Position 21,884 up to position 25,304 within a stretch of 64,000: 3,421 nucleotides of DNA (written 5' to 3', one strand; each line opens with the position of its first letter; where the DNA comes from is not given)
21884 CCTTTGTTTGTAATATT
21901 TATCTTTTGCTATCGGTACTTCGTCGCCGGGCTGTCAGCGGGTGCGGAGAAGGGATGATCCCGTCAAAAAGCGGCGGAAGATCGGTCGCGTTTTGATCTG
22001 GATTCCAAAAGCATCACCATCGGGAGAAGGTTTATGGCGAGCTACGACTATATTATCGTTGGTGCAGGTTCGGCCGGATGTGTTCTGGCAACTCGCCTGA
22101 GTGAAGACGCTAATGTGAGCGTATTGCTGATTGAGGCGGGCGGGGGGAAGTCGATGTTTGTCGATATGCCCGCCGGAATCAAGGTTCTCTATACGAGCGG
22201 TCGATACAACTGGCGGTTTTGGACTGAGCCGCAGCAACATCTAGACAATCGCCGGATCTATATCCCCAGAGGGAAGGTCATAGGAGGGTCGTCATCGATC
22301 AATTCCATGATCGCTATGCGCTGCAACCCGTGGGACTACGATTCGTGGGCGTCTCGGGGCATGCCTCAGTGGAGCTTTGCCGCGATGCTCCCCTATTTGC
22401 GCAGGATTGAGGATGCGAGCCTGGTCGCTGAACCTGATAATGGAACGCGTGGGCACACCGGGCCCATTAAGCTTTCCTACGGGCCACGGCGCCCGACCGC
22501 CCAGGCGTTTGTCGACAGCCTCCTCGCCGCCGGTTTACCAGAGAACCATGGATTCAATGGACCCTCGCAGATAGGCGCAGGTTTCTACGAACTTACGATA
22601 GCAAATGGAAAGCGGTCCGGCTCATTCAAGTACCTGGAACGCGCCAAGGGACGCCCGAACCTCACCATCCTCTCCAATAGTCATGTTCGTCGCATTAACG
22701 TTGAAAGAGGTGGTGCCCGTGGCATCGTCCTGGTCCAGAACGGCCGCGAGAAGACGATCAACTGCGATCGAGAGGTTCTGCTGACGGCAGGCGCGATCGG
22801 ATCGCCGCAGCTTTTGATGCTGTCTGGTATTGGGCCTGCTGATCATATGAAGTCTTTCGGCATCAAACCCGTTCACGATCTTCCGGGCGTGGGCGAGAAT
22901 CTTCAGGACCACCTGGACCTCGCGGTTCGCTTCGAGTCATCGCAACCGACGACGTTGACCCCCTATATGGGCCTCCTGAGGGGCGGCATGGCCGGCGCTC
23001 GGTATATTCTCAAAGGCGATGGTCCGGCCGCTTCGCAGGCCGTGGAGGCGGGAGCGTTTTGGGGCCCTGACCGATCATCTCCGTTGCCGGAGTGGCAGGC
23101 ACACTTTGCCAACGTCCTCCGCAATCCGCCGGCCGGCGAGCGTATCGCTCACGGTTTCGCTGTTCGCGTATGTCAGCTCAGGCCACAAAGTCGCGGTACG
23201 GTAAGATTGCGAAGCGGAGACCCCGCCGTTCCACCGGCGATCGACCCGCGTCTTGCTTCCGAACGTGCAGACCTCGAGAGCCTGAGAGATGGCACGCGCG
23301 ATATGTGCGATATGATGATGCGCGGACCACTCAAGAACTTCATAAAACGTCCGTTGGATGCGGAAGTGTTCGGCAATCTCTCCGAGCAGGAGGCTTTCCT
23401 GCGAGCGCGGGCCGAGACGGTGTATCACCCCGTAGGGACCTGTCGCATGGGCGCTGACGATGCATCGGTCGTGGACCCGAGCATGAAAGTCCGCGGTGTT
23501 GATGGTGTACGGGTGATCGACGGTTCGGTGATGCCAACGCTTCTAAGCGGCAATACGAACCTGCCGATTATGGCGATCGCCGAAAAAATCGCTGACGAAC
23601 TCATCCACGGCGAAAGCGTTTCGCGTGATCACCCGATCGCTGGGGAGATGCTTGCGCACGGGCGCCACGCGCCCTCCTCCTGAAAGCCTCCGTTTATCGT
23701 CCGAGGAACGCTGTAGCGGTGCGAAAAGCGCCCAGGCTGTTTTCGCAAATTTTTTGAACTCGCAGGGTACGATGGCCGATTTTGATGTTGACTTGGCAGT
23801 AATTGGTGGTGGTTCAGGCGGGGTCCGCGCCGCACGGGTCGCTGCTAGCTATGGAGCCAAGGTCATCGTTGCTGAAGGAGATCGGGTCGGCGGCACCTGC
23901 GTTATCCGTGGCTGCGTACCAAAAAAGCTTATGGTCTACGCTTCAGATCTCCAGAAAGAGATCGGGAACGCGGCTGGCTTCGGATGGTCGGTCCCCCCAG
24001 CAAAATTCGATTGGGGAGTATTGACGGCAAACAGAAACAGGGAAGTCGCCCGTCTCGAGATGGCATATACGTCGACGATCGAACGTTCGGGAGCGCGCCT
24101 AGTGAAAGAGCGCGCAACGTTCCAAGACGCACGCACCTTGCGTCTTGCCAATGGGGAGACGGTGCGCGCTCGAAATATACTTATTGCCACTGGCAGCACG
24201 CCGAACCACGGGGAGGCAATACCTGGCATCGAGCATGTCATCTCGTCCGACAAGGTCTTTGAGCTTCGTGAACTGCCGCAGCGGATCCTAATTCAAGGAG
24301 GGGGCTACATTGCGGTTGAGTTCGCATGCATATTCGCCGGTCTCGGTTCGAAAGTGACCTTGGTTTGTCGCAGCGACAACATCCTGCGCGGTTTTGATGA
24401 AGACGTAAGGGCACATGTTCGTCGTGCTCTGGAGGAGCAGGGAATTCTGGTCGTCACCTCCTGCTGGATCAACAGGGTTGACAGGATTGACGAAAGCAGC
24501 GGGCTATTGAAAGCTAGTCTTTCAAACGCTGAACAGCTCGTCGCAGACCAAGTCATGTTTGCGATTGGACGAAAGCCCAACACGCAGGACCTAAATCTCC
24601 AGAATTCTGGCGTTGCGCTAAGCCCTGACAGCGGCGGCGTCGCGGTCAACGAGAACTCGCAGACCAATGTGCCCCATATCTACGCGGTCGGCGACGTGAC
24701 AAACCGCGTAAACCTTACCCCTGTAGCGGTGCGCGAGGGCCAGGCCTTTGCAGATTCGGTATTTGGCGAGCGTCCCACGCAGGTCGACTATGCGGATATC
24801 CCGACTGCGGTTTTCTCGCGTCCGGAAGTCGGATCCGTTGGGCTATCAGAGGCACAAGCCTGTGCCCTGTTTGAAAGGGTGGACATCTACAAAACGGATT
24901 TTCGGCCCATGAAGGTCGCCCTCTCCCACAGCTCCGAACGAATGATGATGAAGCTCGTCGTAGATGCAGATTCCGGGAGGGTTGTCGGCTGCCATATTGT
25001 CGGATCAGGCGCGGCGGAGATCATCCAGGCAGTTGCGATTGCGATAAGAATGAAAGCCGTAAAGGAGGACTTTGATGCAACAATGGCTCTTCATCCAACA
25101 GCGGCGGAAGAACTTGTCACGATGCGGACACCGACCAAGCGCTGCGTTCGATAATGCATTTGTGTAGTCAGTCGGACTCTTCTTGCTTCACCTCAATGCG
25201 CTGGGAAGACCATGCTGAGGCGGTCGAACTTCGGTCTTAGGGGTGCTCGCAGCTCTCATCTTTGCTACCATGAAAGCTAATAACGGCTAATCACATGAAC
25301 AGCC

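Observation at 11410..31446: Recurring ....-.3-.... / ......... operator motif links five promoter regions into a putative GntR(FadR-type) regulon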

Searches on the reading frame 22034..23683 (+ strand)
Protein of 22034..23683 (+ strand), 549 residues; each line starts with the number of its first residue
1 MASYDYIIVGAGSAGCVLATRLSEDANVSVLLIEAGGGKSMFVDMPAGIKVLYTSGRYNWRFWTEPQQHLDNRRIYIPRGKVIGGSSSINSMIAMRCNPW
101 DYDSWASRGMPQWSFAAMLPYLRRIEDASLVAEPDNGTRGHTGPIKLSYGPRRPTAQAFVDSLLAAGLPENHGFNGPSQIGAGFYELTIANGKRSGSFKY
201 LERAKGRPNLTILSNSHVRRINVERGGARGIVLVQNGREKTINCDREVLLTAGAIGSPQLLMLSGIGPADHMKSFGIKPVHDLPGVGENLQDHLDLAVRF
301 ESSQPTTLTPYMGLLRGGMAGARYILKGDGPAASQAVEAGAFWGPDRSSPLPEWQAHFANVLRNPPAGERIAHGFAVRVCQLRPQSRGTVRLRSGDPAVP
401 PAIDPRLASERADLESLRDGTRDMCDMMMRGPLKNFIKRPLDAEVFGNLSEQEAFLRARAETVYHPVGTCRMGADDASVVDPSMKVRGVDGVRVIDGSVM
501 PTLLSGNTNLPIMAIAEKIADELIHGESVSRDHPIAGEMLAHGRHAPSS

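Call 7: search_protein_families(library=pfam, proteins=[window:22034-23683:+])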
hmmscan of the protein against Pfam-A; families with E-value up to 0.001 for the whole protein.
window:22034-23683:+ (549 aa): 7 families
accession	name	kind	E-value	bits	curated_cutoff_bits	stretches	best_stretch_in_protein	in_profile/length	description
PF00732.25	GMC_oxred_N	-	1e-39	137.1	23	1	4-294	1-217/218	GMC oxidoreductase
PF05199.19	GMC_oxred_C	-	4e-38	131.5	24.6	1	384-516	1-139/139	GMC oxidoreductase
PF00890.30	FAD_binding_2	-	1.3e-08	34.9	20.4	0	202-257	150-206/414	FAD binding domain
PF01266.30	DAO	-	2.6e-05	24.3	27.9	0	5-36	1-31/353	FAD dependent oxidoreductase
PF05834.18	Lycopene_cycl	-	8.1e-05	22.3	23.4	1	5-37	1-34/380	Lycopene cyclase protein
PF13450.12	NAD_binding_8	-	0.0001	22.9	21.9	1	8-36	1-28/68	NAD(P)-binding Rossmann-like domain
PF07992.20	Pyr_redox_2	-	0.00012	22.1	26.1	1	4-38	1-34/291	Pyridine nucleotide-disulphide oxidoreductase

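Call 31: search_protein_families(library=ncbifam, proteins=[window:22034-23683:+], max_evalue=0.00001)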
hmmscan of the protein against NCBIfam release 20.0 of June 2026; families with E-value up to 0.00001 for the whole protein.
window:22034-23683:+ (549 aa): 6 families
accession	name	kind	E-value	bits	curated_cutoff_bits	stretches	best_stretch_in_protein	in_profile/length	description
NF002550.0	PRK02106.1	subfamily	4.4e-164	547.1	605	1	2-530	4-540/563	choline dehydrogenase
TIGR01810.1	betA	equivalog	9.4e-138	460.2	732.1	1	5-523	1-526/532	choline dehydrogenase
TIGR03970.1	mycofact_MftG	equivalog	1.2e-85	288.3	387.45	2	5-308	2-306/487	mycofactocin dehydrogenase MftG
TIGR04542.1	GMC_mycofac_2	equivalog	1.4e-36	126.5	400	3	5-107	1-97/425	mycofactocin system GMC family oxidoreductase MftG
NF038210.1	GMC_mycofac_3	equivalog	1e-23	83.9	300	2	7-107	2-94/418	mycofactocin system GMC family oxidoreductase MftG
NF058674.1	CholsOxChoxAB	equivalog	7.5e-09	34.6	850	0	3-107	5-109/535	cholesterol oxidase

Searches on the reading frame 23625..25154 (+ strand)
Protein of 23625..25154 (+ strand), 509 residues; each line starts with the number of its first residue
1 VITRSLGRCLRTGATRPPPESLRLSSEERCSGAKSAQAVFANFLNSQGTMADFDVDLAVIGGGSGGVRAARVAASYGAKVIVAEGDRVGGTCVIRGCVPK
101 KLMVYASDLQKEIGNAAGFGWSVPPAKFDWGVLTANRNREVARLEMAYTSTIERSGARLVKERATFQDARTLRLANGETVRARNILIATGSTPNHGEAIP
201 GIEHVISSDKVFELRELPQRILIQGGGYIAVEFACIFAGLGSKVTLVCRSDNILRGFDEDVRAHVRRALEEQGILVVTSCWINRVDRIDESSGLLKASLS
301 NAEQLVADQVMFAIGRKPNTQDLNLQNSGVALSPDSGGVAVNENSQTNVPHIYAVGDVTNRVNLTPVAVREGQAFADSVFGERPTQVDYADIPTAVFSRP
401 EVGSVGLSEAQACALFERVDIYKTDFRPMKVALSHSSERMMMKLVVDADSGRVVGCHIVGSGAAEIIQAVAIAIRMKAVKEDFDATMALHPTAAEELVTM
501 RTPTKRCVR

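Call 7: search_protein_families(library=pfam, proteins=[window:23625-25154:+])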
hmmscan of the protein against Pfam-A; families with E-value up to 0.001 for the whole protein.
window:23625-25154:+ (509 aa): 5 families
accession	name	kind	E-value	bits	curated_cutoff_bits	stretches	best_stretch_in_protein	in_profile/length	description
PF07992.20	Pyr_redox_2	-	1.2e-65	222.3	26.1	1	56-372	2-291/291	Pyridine nucleotide-disulphide oxidoreductase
PF02852.28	Pyr_redox_dim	-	3.5e-33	114.5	25.3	1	392-500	1-109/110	Pyridine nucleotide-disulphide oxidoreductase, dimerisation domain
PF00070.33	Pyr_redox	-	8.9e-21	74.6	22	1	220-290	1-71/82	Pyridine nucleotide-disulphide oxidoreductase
PF13738.12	Pyr_redox_3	-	5.3e-16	59.2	30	1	176-356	119-305/305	Pyridine nucleotide-disulphide oxidoreductase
PF12831.13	FAD_oxidored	-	0.00014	21.7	27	1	56-97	1-43/416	FAD dependent oxidoreductase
